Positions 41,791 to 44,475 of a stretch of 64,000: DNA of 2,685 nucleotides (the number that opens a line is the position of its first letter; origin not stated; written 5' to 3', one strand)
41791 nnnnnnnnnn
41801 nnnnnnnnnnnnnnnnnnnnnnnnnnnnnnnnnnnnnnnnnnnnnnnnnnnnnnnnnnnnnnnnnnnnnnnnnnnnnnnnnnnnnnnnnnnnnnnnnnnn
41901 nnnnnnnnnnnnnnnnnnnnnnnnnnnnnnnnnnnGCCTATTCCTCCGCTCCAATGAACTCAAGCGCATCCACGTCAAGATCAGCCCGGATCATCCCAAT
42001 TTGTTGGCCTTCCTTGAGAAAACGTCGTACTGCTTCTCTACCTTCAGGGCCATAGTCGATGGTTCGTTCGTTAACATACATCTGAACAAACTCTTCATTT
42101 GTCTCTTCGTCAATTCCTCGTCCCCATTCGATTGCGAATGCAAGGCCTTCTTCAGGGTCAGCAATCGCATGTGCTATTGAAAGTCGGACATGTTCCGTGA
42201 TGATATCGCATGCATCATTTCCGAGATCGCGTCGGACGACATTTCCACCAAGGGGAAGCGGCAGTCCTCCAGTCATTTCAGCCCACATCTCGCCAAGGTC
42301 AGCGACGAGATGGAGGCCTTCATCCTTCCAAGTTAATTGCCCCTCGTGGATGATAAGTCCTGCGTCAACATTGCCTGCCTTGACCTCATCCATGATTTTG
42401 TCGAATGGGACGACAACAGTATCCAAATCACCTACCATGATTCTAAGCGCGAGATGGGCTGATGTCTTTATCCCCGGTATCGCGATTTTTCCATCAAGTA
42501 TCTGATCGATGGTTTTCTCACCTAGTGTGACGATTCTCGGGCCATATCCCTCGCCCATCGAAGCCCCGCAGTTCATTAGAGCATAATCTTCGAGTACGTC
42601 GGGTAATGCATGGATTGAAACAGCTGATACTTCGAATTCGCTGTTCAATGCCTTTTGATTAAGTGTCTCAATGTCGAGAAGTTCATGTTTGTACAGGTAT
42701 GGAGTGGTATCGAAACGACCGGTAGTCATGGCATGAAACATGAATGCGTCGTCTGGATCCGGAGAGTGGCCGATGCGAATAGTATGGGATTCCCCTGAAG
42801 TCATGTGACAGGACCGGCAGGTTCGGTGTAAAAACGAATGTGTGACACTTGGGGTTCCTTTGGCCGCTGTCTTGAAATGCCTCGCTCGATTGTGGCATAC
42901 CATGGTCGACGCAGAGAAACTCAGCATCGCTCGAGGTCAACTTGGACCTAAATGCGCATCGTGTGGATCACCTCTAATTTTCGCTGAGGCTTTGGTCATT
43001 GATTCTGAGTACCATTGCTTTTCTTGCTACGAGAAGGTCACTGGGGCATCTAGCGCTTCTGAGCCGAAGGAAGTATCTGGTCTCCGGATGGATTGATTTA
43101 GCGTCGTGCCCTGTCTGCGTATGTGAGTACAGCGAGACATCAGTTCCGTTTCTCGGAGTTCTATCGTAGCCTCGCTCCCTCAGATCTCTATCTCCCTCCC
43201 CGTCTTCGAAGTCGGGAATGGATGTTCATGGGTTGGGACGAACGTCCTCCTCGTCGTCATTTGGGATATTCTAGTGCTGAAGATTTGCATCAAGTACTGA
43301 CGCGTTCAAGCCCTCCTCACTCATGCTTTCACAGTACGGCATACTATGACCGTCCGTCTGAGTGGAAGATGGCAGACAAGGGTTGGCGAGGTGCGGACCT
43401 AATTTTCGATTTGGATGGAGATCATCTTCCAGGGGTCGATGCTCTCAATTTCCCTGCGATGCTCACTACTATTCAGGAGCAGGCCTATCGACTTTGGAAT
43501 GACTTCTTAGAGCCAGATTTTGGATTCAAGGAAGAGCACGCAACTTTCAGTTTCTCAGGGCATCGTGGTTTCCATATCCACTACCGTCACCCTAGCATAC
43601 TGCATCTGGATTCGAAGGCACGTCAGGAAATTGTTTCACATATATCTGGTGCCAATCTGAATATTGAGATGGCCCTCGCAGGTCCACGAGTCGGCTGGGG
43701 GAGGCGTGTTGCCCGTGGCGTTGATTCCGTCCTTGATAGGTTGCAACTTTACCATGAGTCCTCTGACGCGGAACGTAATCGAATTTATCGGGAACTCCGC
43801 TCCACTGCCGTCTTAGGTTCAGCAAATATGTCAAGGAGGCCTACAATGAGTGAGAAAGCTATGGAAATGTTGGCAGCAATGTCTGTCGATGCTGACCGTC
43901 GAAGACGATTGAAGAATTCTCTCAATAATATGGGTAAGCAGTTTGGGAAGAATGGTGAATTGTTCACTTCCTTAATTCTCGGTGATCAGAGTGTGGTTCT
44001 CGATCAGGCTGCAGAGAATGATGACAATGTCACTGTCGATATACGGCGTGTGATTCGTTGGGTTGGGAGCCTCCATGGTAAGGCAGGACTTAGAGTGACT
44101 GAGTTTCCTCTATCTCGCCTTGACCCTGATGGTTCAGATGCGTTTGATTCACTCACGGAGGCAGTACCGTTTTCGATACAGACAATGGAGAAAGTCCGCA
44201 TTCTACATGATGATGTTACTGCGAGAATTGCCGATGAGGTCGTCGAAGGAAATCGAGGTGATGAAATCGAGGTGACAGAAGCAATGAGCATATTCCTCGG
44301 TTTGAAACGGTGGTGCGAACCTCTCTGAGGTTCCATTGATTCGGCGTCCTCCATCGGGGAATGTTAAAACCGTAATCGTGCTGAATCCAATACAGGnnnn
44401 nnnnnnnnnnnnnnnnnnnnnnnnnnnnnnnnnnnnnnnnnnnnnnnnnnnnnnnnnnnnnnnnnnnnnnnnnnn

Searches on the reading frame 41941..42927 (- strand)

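Call 16: search_protein_families(library=pfam, proteins=[window:41941-42927:-], max_evalue=0.00001)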
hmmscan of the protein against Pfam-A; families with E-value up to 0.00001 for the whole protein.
window:41941-42927:- (329 aa): 1 family
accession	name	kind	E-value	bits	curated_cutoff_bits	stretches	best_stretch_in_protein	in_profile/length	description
PF02621.19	VitK2_biosynth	-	2.4e-65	220.9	26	1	50-307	1-250/252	Menaquinone biosynthesis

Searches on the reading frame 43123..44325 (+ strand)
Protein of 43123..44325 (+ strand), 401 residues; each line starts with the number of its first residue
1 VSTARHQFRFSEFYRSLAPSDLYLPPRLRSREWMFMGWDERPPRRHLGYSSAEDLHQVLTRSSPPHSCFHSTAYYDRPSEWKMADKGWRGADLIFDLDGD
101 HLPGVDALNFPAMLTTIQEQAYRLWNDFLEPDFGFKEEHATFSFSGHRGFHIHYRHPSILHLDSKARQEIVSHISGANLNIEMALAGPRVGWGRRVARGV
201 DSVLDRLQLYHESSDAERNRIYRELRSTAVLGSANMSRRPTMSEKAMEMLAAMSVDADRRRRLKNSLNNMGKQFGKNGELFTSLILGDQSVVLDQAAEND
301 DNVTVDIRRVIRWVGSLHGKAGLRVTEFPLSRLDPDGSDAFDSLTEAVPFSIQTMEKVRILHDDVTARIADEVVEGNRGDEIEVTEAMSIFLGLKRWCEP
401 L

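Call 16: search_protein_families(library=pfam, proteins=[window:43123-44325:+], max_evalue=0.00001)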
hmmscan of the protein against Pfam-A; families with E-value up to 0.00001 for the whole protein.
window:43123-44325:+ (401 aa): 1 family
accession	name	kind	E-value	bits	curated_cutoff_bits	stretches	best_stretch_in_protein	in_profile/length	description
PF01896.25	DNA_primase_S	-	2.9e-16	60.7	26.8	1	95-328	1-161/163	DNA primase small subunit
